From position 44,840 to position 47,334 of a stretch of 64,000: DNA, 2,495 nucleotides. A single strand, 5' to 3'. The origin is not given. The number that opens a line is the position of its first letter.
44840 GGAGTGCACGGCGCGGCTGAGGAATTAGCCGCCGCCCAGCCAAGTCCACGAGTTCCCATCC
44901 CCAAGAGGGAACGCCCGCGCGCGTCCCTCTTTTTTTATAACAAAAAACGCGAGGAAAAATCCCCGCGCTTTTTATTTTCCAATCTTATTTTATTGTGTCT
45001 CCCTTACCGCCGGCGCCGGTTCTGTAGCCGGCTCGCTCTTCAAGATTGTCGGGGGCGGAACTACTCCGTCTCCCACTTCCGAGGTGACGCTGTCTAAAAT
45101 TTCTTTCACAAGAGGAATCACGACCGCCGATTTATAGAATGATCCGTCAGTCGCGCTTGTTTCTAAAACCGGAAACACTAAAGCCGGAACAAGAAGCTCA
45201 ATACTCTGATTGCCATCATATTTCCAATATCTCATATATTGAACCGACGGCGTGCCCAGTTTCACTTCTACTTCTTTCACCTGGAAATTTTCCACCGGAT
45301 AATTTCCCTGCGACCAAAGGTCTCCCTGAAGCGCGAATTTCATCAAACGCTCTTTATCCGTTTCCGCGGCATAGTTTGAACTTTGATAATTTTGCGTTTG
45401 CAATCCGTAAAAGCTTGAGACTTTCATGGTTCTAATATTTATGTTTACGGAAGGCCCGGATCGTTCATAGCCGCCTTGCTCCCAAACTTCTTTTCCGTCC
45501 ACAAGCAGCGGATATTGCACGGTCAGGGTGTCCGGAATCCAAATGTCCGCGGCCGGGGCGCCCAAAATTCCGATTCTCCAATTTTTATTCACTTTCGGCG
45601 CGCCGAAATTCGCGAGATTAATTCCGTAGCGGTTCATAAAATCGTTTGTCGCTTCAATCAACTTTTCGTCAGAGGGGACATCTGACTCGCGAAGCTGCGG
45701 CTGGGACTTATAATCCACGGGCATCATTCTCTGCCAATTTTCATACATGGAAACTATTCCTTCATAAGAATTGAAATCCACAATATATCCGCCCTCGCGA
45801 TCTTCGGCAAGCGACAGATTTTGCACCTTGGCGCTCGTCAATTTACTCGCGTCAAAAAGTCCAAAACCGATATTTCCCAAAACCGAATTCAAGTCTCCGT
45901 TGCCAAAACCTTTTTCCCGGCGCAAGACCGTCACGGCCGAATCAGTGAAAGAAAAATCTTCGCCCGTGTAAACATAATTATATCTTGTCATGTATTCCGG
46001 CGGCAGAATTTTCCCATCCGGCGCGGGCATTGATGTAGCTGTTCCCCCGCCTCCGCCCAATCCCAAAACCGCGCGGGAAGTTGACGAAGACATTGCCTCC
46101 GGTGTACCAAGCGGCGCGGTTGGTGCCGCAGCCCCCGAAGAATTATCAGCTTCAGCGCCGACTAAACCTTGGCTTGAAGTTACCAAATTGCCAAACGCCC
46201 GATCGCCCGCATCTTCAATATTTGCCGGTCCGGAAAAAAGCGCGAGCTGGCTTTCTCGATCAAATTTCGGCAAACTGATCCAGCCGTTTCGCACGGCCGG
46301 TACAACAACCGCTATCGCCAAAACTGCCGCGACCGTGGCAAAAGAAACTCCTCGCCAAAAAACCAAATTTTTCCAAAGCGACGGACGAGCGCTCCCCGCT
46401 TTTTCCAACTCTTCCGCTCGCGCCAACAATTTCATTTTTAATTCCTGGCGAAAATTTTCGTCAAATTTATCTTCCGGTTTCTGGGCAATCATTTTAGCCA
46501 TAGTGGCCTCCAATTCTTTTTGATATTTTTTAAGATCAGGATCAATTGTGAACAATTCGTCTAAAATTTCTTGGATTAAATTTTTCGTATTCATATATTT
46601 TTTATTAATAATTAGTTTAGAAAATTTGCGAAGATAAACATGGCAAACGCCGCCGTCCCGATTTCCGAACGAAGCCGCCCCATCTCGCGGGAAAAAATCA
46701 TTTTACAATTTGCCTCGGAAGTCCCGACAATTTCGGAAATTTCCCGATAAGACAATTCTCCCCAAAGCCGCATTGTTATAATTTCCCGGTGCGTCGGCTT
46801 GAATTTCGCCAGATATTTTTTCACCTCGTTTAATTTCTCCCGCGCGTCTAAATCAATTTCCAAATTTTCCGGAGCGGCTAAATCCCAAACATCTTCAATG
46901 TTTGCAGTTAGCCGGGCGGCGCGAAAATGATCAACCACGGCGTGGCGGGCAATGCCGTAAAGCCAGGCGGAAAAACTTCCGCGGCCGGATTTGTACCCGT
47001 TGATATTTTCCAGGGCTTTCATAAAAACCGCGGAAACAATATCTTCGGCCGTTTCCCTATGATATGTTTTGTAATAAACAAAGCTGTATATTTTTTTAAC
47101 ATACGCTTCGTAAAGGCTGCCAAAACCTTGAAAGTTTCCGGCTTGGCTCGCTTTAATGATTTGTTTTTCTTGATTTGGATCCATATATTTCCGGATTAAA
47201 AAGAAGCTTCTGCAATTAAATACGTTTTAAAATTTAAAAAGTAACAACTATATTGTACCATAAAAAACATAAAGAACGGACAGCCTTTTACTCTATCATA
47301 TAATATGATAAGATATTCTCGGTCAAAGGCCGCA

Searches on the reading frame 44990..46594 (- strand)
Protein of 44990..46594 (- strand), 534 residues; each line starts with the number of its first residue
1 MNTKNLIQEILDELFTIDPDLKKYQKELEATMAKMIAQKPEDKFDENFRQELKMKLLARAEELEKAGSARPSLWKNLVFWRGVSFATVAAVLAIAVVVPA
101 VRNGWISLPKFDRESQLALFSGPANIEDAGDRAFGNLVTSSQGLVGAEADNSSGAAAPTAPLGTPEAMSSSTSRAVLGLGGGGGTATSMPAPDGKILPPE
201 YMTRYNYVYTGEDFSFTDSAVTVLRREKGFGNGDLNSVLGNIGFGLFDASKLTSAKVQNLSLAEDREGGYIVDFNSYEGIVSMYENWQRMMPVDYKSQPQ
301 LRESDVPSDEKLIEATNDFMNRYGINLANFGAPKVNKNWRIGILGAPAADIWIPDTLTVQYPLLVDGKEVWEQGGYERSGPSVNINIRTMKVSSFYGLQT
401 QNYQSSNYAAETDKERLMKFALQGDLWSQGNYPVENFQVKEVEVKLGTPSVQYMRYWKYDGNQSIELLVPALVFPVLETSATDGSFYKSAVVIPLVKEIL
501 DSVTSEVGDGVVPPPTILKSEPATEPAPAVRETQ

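Call 3: search_protein_families(library=pfam, proteins=[window:44990-46594:-], max_evalue=1)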
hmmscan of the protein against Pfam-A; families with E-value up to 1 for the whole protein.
window:44990-46594:- (534 aa): 1 family
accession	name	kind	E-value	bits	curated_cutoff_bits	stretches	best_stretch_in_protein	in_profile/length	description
PF18967.5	PycTM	-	0.15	12.9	27.2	1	76-104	10-38/107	Pycsar effector protein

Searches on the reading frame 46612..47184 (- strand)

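Call 3: search_protein_families(library=pfam, proteins=[window:46612-47184:-], max_evalue=1)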
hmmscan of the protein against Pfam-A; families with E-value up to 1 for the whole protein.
window:46612-47184:- (190 aa): 6 families
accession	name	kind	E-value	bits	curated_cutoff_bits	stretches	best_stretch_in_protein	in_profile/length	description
PF04542.20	Sigma70_r2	-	4.9e-17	61.9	24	1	24-91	1-69/71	Sigma-70 region 2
PF08281.18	Sigma70_r4_2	-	9.8e-08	32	25.7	1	120-166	3-49/54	Sigma-70, region 4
PF04545.22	Sigma70_r4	-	4.6e-06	26.5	24.1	1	125-172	2-49/50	Sigma-70, region 4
PF07638.17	Sigma70_ECF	-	0.0023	18.3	21.1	1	8-160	6-168/185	ECF sigma factor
PF06910.16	MEA1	-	0.082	13.9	27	1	95-129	63-96/128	Male enhanced antigen 1 (MEA1)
PF13404.12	HTH_AsnC-type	-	0.15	12.4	27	1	142-161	16-35/42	AsnC-type helix-turn-helix domain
